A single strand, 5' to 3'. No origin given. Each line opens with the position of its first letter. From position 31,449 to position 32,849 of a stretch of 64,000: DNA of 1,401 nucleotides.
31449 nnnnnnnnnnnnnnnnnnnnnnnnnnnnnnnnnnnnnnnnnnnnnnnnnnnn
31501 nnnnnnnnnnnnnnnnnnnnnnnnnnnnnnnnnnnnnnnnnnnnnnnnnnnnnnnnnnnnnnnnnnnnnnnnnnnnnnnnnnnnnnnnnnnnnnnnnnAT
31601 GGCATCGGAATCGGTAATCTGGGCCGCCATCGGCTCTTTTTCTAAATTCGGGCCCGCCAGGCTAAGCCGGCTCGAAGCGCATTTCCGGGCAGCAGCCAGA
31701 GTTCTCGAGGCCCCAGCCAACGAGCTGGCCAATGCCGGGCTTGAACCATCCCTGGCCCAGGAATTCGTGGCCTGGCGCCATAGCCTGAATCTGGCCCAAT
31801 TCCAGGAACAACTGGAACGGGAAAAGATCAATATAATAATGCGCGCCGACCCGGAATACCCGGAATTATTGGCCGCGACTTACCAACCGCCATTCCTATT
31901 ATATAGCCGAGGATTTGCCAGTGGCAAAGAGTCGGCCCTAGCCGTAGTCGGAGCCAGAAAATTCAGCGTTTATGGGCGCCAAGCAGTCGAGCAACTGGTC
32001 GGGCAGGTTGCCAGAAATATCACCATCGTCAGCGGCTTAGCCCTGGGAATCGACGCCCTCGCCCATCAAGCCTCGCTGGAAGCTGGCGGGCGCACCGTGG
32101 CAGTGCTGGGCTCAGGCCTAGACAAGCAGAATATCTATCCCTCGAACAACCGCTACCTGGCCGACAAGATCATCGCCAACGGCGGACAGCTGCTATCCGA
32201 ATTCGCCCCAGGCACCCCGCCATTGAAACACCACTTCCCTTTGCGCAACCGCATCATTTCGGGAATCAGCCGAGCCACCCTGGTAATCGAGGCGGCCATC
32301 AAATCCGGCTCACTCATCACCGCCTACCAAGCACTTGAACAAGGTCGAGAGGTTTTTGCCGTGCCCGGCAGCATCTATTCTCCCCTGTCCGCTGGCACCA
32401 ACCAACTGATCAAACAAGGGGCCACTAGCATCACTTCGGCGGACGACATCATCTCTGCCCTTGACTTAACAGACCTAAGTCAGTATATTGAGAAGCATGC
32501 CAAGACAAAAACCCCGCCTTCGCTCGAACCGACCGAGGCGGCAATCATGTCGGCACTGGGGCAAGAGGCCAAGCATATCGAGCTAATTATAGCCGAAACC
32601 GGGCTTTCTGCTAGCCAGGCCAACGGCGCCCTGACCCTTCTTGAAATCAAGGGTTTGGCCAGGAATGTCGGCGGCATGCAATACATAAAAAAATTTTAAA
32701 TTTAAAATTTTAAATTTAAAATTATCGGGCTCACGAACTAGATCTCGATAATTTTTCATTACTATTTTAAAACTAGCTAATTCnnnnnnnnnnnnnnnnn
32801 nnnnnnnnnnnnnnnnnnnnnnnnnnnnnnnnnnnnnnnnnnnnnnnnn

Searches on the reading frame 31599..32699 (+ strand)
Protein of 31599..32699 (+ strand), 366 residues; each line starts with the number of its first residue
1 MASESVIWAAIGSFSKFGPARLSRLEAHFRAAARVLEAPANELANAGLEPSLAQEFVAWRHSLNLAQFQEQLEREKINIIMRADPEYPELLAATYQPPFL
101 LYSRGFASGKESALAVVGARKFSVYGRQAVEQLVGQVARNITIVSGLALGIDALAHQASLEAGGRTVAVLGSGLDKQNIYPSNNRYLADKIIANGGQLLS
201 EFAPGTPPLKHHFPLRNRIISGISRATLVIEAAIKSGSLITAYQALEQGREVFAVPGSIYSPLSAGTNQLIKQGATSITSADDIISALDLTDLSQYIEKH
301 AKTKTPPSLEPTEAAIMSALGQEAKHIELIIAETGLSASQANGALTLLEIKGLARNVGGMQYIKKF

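Call 7: search_protein_families(library=pfam, proteins=[window:31599-32699:+])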
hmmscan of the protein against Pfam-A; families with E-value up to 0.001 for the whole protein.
window:31599-32699:+ (366 aa): 2 families
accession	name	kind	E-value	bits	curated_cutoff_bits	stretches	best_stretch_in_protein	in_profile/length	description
PF02481.21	DNA_processg_A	-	4.5e-75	251.9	29.6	1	72-279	2-211/212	DNA recombination-mediator protein A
PF17782.7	DprA_WH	-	7.7e-13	48.7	22.9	1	301-359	2-60/61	DprA winged helix domain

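Call 18: find_homologous_proteins(query=window:31599-32699:+, max_evalue=1e-30)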
Query window:31599-32699:+ (366 aa): 7984 proteins with E <= 1e-30 among 8000 candidates; the best 120 are listed.
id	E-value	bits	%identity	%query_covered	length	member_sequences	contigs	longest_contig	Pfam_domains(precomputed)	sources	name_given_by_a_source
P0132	9.3e-223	757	97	100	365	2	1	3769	PF02481.22,PF17782.8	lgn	-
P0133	1.1e-193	661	84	100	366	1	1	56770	PF02481.22,PF17782.8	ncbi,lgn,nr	ncbi:DNA-protecting protein DprA [Candidatus Falkowbacteria bacterium]|nr:DNA-protecting protein Dpr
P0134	2.3e-183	627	79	100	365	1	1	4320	PF02481.22,PF17782.8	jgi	jgi:DNA processing protein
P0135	4.6e-176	603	77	100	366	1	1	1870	PF02481.22,PF17782.8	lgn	-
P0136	2.8e-175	601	76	100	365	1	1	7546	PF02481.22,PF17782.8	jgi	-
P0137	2.3e-131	456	61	98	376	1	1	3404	PF02481.22,PF17782.8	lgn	-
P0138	7.8e-116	405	57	97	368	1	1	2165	PF02481.22,PF17782.8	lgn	-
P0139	8.0e-114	399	57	97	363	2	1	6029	PF02481.22,PF17782.8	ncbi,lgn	-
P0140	1.7e-113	397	56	97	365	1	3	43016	PF02481.22,PF17782.8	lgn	-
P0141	1.6e-112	394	55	97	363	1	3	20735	PF02481.22,PF17782.8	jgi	-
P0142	1.9e-112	394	54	97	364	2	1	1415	PF02481.22,PF17782.8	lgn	-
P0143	2.6e-112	394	55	98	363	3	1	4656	PF02481.22,PF17782.8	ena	-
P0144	1.6e-111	391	55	99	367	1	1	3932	PF02481.22,PF17782.8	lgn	-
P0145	2.2e-111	391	56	97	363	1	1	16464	PF02481.22,PF17782.8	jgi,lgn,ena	-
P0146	5.5e-111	389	56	97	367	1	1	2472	PF02481.22,PF17782.8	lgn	-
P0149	2.7e-110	387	55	97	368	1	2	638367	PF02481.22,PF17782.8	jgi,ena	jgi:DNA processing protein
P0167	4.8e-108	380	54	97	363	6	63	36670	PF02481.22,PF17782.8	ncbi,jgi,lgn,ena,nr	ncbi:DNA-protecting protein DprA [Candidatus Falkowbacteria bacterium]|nr:DNA-protecting protein Dpr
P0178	3.5e-107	377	53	97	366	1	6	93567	PF02481.22,PF17782.8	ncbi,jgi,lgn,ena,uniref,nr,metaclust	ncbi:MAG: hypothetical protein UT48_C0010G0053 [Parcubacteria group bacterium GW2011_GWE2_39_37]|uni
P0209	1.5e-105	371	51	97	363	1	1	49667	PF02481.22,PF17782.8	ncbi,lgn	-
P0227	1.2e-104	368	51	97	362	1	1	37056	PF02481.22,PF17782.8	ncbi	-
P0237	4.7e-104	366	50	100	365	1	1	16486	PF02481.22,PF17782.8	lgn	-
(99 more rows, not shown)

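Call 19: find_encoding_contigs(protein=P0136, flank=5000, max_places=2)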
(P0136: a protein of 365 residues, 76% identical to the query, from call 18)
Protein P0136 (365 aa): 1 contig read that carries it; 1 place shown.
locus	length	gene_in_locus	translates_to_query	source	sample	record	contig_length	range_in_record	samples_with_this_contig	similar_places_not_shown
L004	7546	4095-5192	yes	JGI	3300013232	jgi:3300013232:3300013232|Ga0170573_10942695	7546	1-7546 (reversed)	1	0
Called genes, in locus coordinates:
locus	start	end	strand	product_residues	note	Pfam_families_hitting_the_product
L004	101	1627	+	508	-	PF03816:LytR_cpsA_psr, PF13399:LytR_C (weak)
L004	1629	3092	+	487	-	PF01926:MMR_HSR1, PF02421:FeoB_N, PF04548:AIG1, PF00071:Ras, PF01926:MMR_HSR1, PF02421:FeoB_N, PF04548:AIG1, PF00009:GTP_EFTU, +8 more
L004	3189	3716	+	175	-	PF01195:Pept_tRNA_hydro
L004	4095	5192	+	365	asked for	PF02481:DNA_processg_A, PF17782:WHD_DprA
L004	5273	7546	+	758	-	?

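Call 20: find_encoding_contigs(protein=P0137, flank=5000, max_places=2)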
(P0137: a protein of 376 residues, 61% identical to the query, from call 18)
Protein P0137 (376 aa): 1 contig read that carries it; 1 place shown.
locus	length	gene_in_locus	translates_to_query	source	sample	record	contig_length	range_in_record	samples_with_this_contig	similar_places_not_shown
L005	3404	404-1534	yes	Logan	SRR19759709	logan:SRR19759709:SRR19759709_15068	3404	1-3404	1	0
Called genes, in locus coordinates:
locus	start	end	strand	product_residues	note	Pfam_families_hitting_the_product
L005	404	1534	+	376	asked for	PF02481:DNA_processg_A, PF17782:WHD_DprA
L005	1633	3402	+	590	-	?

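Call 21: find_encoding_contigs(protein=P0140, flank=6000, max_places=2)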
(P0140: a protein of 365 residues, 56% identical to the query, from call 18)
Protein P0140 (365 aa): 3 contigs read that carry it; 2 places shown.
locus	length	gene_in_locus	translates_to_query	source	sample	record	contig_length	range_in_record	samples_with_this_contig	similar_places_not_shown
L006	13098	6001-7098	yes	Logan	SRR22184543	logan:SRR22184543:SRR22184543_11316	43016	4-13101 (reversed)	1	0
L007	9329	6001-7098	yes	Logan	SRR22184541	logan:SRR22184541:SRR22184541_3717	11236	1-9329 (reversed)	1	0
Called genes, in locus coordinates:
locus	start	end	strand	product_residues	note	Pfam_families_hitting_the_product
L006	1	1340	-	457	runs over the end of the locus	PF13393:tRNA-synt_His, PF01409:tRNA-synt_2d (faint), PF00587:tRNA-synt_2b, PF13393:tRNA-synt_His, PF03129:HGTP_anticodon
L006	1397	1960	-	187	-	PF10502:Peptidase_S26, PF00717:Peptidase_S24 (weak)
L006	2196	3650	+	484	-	PF03816:LytR_cpsA_psr, PF13399:LytR_C (weak)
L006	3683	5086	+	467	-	PF01926:MMR_HSR1, PF02421:FeoB_N, PF04548:AIG1 (weak), PF00009:GTP_EFTU, PF01926:MMR_HSR1, PF02421:FeoB_N, PF04548:AIG1, PF14714:KH_dom-like, +6 more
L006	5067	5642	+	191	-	PF01195:Pept_tRNA_hydro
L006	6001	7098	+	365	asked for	PF02481:DNA_processg_A, PF17782:WHD_DprA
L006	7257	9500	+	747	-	PF01751:Toprim, PF01131:Topoisom_bac, PF01396:Zn_ribbon_Top1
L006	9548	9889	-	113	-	-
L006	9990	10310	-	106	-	-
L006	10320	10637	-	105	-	-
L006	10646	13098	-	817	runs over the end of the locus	?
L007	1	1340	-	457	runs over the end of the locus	PF13393:tRNA-synt_His, PF01409:tRNA-synt_2d (faint), PF00587:tRNA-synt_2b, PF13393:tRNA-synt_His, PF03129:HGTP_anticodon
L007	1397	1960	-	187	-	PF10502:Peptidase_S26, PF00717:Peptidase_S24 (weak)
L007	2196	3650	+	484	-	PF03816:LytR_cpsA_psr, PF13399:LytR_C (weak)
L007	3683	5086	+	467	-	PF01926:MMR_HSR1, PF02421:FeoB_N, PF04548:AIG1 (weak), PF00009:GTP_EFTU, PF01926:MMR_HSR1, PF02421:FeoB_N, PF04548:AIG1, PF14714:KH_dom-like, +6 more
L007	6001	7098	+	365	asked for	PF02481:DNA_processg_A, PF17782:WHD_DprA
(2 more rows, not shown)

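Call 32: find_encoding_contigs(protein=P0149, flank=4000, max_places=2)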
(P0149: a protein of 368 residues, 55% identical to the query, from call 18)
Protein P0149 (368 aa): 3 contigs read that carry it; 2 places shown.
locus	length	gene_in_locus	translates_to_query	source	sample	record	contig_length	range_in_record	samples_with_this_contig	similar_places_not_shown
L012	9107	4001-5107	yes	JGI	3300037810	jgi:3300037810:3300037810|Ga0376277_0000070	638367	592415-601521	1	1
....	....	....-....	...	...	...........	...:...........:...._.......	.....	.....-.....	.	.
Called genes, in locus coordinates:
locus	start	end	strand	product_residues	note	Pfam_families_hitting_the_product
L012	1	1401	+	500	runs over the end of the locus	PF03816:LytR_cpsA_psr, PF13399:LytR_C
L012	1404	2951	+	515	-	PF13476:AAA_23 (faint), PF00025:Arf (faint), PF01926:MMR_HSR1, PF02421:FeoB_N, PF02421:FeoB_N, PF04548:AIG1 (weak), PF01926:MMR_HSR1, PF14714:KH_dom-like, +8 more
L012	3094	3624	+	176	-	PF01195:Pept_tRNA_hydro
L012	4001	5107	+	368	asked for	PF02481:DNA_processg_A, PF17782:WHD_DprA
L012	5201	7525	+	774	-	PF01751:Toprim, PF01131:Topoisom_bac, PF01396:Zn_ribbon_Top1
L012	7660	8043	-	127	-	-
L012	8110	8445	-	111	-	-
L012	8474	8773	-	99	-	-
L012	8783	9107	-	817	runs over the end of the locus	PF01588:tRNA_bind, PF03483:B3_4, PF03484:B5, PF17759:tRNA_synthFbeta, PF03147:FDX-ACB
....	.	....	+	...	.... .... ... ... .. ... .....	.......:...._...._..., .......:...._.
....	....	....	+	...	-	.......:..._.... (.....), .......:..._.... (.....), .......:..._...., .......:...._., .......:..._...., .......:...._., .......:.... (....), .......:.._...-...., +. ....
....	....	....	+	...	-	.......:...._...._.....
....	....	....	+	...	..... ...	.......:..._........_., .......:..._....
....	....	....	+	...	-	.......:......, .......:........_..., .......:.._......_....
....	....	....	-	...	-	-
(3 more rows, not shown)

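Call 33: find_encoding_contigs(protein=P0178, flank=4000, max_places=2)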
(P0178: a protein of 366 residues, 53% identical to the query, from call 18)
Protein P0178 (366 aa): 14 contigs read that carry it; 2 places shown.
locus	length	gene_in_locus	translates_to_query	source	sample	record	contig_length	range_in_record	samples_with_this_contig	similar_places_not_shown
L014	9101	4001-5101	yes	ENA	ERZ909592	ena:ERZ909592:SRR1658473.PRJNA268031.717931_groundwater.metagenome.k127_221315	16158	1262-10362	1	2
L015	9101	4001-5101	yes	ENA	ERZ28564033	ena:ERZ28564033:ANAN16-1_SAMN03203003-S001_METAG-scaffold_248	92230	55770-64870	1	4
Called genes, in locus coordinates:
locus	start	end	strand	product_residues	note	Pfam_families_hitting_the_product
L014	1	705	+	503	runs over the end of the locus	PF03816:LytR_cpsA_psr, PF13399:LytR_C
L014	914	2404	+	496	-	PF01926:MMR_HSR1, PF02421:FeoB_N, PF02421:FeoB_N, PF04548:AIG1, PF00071:Ras, PF01926:MMR_HSR1, PF00009:GTP_EFTU, PF14714:KH_dom-like, +8 more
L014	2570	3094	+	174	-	PF01195:Pept_tRNA_hydro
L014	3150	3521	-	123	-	-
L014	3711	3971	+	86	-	-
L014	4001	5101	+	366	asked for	PF02481:DNA_processg_A, PF17782:WHD_DprA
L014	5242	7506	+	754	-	PF01751:Toprim, PF01131:Topoisom_bac, PF01396:Zn_ribbon_Top1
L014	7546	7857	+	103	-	-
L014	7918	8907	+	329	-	PF07478:Dala_Dala_lig_C (faint), PF08443:RimK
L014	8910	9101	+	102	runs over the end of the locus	PF03091:CutA1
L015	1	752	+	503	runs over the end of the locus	PF03816:LytR_cpsA_psr, PF13399:LytR_C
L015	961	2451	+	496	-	PF01926:MMR_HSR1, PF02421:FeoB_N, PF02421:FeoB_N, PF04548:AIG1, PF00071:Ras, PF01926:MMR_HSR1, PF00009:GTP_EFTU, PF14714:KH_dom-like, +8 more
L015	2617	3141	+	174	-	PF01195:Pept_tRNA_hydro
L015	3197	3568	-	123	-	-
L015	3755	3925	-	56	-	-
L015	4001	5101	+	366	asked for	PF02481:DNA_processg_A, PF17782:WHD_DprA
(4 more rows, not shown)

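Call 34: find_encoding_contigs(protein=P0167, flank=4000, max_places=3)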
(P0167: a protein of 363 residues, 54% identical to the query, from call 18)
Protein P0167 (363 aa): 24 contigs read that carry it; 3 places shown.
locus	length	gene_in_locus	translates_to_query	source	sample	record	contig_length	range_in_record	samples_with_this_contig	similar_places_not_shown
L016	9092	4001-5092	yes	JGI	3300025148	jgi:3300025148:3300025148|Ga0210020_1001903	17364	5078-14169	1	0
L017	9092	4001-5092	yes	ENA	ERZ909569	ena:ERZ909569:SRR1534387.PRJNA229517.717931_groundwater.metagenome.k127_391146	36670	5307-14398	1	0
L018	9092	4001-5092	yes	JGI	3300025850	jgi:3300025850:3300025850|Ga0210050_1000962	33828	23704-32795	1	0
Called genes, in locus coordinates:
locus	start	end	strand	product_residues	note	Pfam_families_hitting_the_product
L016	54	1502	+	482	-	PF03816:LytR_cpsA_psr, PF13399:LytR_C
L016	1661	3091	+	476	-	PF01926:MMR_HSR1, PF02421:FeoB_N, PF03193:RsgA_GTPase (weak), PF00009:GTP_EFTU, PF02421:FeoB_N, PF04548:AIG1 (weak), PF01926:MMR_HSR1, PF14714:KH_dom-like, +4 more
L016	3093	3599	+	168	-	PF01195:Pept_tRNA_hydro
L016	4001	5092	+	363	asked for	PF02481:DNA_processg_A, PF17782:WHD_DprA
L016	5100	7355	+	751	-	PF01751:Toprim, PF01131:Topoisom_bac, PF01396:Zn_ribbon_Top1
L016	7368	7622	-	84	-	-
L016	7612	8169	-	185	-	PF07963:N_methyl (weak)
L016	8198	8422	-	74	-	PF07927:HicA_toxin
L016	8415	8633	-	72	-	PF21748:UPF0150 (weak)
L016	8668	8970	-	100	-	-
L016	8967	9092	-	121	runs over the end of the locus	-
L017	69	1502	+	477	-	PF03816:LytR_cpsA_psr, PF13399:LytR_C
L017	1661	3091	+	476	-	PF01926:MMR_HSR1, PF02421:FeoB_N, PF03193:RsgA_GTPase (weak), PF00009:GTP_EFTU, PF02421:FeoB_N, PF04548:AIG1 (weak), PF01926:MMR_HSR1, PF14714:KH_dom-like, +4 more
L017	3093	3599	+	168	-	PF01195:Pept_tRNA_hydro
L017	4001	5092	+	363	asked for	PF02481:DNA_processg_A, PF17782:WHD_DprA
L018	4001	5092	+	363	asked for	PF02481:DNA_processg_A, PF17782:WHD_DprA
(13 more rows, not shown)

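Call 60: list_cluster_members(proteins=[L006:5067-5642:+, L012:3094-3624:+, L014:2570-3094:+, L016:3093-3599:+, L021:5553-6125:-, L034:1477-2028:+, L055:1436-2062:+, L065:2388-3017:+, L030:2939-3442:-, L060:4031-4543:+])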
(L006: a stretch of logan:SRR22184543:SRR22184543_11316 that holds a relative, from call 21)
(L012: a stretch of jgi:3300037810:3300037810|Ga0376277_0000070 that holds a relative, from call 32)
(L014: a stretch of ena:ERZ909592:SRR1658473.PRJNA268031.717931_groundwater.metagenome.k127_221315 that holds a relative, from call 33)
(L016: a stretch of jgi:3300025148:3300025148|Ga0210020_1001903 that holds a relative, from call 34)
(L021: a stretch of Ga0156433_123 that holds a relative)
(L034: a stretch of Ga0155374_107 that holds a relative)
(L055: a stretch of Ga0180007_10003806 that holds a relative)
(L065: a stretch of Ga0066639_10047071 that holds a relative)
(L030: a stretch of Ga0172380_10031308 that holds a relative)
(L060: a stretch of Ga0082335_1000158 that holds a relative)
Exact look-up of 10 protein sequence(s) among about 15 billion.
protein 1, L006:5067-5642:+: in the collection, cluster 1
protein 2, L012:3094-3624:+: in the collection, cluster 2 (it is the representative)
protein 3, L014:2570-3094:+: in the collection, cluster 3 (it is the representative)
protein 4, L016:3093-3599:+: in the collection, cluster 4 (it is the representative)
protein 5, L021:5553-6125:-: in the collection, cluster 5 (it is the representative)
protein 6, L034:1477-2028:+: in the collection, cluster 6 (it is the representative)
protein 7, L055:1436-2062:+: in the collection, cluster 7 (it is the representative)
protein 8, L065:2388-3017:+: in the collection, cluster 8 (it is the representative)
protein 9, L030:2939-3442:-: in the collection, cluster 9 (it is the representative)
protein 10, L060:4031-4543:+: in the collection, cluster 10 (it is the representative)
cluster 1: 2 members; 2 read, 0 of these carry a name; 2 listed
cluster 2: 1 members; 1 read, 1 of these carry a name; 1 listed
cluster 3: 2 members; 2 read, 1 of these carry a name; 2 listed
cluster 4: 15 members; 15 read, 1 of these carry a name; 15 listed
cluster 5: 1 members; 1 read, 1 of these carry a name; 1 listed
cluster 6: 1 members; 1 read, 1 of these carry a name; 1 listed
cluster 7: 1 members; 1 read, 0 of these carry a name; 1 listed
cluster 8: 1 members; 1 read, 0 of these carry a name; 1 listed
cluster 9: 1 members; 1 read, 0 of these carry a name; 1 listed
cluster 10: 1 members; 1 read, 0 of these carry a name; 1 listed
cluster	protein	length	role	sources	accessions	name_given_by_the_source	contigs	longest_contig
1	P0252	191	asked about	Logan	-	-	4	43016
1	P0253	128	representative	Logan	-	-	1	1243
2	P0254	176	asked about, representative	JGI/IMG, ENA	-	PTH1 family peptidyl-tRNA hydrolase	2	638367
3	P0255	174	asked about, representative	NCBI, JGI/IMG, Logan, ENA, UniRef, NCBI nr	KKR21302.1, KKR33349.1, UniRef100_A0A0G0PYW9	MAG: Peptidyl-tRNA hydrolase [Parcubacteria group bacterium GW2011_GWE2_39_37] | Peptidyl-tRNA hydrolase n=1 Tax=Candidatus Falkowbacteria bacterium GW2011_GWF2_39_8 ...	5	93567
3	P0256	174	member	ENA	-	-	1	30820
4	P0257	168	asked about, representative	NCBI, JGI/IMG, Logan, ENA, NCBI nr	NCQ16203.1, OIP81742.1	aminoacyl-tRNA hydrolase [Candidatus Falkowbacteria bacterium]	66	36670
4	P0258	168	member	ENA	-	-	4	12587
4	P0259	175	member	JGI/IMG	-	-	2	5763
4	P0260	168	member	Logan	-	-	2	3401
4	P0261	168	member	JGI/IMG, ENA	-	-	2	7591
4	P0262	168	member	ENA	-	-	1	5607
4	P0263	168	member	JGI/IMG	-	-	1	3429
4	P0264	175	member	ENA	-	-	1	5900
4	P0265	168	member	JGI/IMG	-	-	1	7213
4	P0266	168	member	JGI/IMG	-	-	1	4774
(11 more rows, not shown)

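Call 73: find_encoding_contigs(protein=P0237, flank=3000, max_places=1)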
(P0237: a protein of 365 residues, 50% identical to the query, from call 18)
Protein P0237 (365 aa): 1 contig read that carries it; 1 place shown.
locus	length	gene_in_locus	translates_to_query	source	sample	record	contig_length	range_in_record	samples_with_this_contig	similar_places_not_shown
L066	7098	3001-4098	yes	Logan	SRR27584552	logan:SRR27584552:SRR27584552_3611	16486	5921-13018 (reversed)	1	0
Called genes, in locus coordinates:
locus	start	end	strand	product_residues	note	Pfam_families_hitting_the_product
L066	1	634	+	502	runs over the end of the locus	PF03816:LytR_cpsA_psr, PF13399:LytR_C (weak)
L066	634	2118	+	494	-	PF00009:GTP_EFTU (weak), PF01926:MMR_HSR1, PF02421:FeoB_N, PF01926:MMR_HSR1, PF02421:FeoB_N, PF04548:AIG1, PF00009:GTP_EFTU, PF14714:KH_dom-like, +10 more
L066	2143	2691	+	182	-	PF01195:Pept_tRNA_hydro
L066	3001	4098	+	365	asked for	PF02481:DNA_processg_A, PF17782:WHD_DprA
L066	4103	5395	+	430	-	PF08245:Mur_ligase_M (weak), PF27239:FOL3_C, PF02875:Mur_ligase_C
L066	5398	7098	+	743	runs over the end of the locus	PF01751:Toprim, PF01131:Topoisom_bac, PF01396:Zn_ribbon_Top1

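Call 74: find_encoding_contigs(protein=P0209, flank=3000, max_places=1)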
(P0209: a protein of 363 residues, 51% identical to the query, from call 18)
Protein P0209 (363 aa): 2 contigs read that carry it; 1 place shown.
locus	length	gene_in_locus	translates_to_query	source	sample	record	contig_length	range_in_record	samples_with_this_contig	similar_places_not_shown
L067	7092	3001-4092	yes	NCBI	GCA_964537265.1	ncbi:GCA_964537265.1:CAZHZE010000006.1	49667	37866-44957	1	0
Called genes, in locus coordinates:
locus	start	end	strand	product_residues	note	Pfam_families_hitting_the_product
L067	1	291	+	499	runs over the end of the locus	PF03816:LytR_cpsA_psr, PF13399:LytR_C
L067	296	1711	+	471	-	PF00009:GTP_EFTU (weak), PF01926:MMR_HSR1, PF02421:FeoB_N, PF00009:GTP_EFTU, PF01926:MMR_HSR1, PF02421:FeoB_N, PF04548:AIG1, PF14714:KH_dom-like, +6 more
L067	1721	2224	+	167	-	PF01195:Pept_tRNA_hydro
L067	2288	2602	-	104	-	-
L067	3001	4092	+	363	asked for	PF02481:DNA_processg_A, PF17782:WHD_DprA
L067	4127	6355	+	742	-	PF01751:Toprim, PF01131:Topoisom_bac, PF01396:Zn_ribbon_Top1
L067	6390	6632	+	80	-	-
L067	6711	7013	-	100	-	-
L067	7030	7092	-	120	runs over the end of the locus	-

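Call 75: find_encoding_contigs(protein=P0227, flank=3000, max_places=1)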
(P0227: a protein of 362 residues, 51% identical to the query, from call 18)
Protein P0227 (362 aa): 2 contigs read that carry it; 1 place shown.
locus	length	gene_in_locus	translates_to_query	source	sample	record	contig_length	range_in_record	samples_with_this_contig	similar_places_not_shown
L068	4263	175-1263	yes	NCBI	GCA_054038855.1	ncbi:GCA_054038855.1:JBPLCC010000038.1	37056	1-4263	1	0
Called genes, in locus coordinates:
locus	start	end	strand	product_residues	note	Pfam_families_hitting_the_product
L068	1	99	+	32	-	?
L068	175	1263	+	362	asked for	PF02481:DNA_processg_A, PF17782:WHD_DprA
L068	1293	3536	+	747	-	PF01751:Toprim, PF01131:Topoisom_bac, PF01396:Zn_ribbon_Top1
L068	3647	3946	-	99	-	-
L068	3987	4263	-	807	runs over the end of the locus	PF01588:tRNA_bind, PF03483:B3_4, PF03484:B5, PF17759:tRNA_synthFbeta, PF03147:FDX-ACB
